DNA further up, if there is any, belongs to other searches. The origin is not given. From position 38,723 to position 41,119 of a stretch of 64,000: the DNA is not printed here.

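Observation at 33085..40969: AT-rich island with two GT-C-type membrane enzymes, a flippase, a GT4 and a methyltransferase: candidate protein O-glycosylation system encoded next to likely substrates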

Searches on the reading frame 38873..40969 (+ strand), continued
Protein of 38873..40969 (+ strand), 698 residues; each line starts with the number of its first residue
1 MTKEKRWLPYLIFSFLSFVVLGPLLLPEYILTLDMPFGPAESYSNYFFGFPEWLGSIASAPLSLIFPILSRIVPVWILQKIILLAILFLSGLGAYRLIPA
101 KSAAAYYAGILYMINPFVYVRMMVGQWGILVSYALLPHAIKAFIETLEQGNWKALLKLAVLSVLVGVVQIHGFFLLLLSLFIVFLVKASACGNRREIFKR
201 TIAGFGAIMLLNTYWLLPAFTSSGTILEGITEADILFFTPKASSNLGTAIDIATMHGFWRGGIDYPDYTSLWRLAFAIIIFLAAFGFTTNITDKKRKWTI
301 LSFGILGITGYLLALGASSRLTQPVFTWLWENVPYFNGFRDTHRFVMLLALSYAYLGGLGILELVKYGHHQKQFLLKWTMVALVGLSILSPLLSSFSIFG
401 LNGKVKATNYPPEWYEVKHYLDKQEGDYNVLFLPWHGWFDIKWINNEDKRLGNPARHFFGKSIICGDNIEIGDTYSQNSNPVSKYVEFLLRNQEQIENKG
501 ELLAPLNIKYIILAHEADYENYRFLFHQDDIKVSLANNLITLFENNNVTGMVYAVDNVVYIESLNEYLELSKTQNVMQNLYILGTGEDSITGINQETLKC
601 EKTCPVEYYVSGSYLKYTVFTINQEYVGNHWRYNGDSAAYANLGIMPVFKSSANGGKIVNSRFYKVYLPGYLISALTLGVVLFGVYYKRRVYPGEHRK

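Call 85: search_protein_families(library=ncbifam, alignment_id=A1, max_evalue=0.001)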
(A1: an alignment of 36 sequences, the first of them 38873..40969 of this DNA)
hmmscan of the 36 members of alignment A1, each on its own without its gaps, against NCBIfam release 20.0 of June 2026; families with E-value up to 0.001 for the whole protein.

A. member 1, window:38873-40969:+ (698 aa): 1 family
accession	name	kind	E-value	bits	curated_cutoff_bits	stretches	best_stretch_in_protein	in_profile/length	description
NF053599.1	transp_MmpA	equivalog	5.6e-55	186.9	210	1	14-522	6-483/543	MmpA family trehalose lipid delivery protein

B. families by the number of members that match (of 36 scanned): 1 family
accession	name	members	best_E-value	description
NF053599.1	transp_MmpA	36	2.5e-63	MmpA family trehalose lipid delivery protein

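Call 86: find_encoding_contigs(protein=P0012, flank=9000, max_places=1)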
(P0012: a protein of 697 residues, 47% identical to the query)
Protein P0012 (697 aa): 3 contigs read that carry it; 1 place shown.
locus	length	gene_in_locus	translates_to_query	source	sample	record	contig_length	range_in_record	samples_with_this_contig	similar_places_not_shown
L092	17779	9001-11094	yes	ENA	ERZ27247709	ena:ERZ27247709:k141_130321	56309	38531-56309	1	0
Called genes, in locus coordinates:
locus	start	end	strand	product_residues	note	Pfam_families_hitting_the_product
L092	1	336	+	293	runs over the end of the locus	PF01370:Epimerase, PF04321:RmlD_sub_bind, PF02719:Polysacc_synt_2 (weak), PF16363:GDP_Man_Dehyd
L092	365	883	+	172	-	PF00908:dTDP_sugar_isom, PF14667:Polysacc_synt_C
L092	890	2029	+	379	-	PF00070:Pyr_redox (weak), PF00890:FAD_binding_2 (weak), PF01134:GIDA (faint), PF01266:DAO, PF01494:FAD_binding_3 (faint), PF03486:HI0933_like (faint), PF07992:Pyr_redox_2 (weak), PF13450:NAD_binding_8 (weak), +1 more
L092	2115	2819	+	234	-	PF00535:Glycos_transf_2, PF13641:Glyco_tranf_2_3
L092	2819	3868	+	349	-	PF00535:Glycos_transf_2, PF10111:Glyco_tranf_2_2 (weak), PF13506:Glyco_transf_21 (weak), PF13641:Glyco_tranf_2_3, PF13632:Glyco_trans_2_3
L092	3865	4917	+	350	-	PF00535:Glycos_transf_2, PF10111:Glyco_tranf_2_2, PF13506:Glyco_transf_21 (weak), PF13641:Glyco_tranf_2_3, PF13632:Glyco_trans_2_3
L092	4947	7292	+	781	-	PF13231:PMT_2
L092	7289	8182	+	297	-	PF13489:Methyltransf_23, PF01209:Ubie_methyltran, PF08241:Methyltransf_11, PF08242:Methyltransf_12, PF13649:Methyltransf_25, PF13847:Methyltransf_31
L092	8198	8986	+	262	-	PF01209:Ubie_methyltran, PF13489:Methyltransf_23, PF02353:CMAS, PF13649:Methyltransf_25, PF13847:Methyltransf_31, PF08241:Methyltransf_11, PF08242:Methyltransf_12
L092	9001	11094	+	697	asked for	PF20176:DUF6541 (weak), PF11847:GT-C_AftD (weak)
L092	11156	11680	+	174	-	PF01548:DEDD_Tnp_IS110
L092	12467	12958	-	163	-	PF00308:Bac_DnaA (faint), PF01695:IstB_IS21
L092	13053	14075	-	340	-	PF02899:Phage_int_SAM_1, PF13495:Phage_int_SAM_4, PF00589:Phage_integrase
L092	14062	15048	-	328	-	PF00589:Phage_integrase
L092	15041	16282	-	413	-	PF00589:Phage_integrase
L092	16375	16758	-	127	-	PF01695:IstB_IS21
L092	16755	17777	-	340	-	?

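Call 87: find_encoding_contigs(protein=P0075, flank=9000, max_places=1)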
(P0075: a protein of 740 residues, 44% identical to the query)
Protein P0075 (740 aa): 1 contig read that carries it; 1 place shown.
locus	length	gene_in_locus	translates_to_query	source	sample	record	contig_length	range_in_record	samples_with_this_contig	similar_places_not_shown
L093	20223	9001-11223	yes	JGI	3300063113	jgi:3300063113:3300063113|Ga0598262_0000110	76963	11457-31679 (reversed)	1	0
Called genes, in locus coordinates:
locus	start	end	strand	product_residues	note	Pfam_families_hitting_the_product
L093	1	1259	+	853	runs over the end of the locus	PF13385:Laminin_G_3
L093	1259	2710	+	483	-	PF09594:GT87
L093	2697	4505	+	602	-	PF02776:TPP_enzyme_N, PF00205:TPP_enzyme_M, PF02775:TPP_enzyme_C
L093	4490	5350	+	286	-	PF03328:HpcH_HpaI (weak)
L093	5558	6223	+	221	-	PF00106:adh_short, PF13561:adh_short_C2, PF23441:SDR (weak)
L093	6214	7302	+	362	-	PF01761:DHQ_synthase, PF24621:DHQS_C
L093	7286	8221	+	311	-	PF00535:Glycos_transf_2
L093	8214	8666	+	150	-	PF04138:GtrA_DPMS_TM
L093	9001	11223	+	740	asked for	PF11847:GT-C_AftD (faint)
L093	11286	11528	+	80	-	-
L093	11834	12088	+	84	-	PF13276:HTH_21 (faint)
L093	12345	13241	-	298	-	PF12911:OppC_N, PF00528:BPD_transp_1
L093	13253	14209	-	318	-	PF19300:BPD_transp_1_N, PF00528:BPD_transp_1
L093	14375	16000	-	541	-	PF00496:SBP_bac_5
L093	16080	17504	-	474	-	PF00070:Pyr_redox (faint), PF00890:FAD_binding_2, PF01266:DAO, PF01946:Thi4 (weak), PF03486:HI0933_like, PF07992:Pyr_redox_2, PF12831:FAD_oxidored, PF13450:NAD_binding_8 (weak), +2 more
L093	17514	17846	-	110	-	PF07110:EthD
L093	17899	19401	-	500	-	PF00070:Pyr_redox (faint), PF00890:FAD_binding_2, PF01266:DAO, PF03486:HI0933_like (weak), PF07992:Pyr_redox_2, PF12831:FAD_oxidored, PF13450:NAD_binding_8 (weak), PF03486:HI0933_like (weak), +4 more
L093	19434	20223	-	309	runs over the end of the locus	-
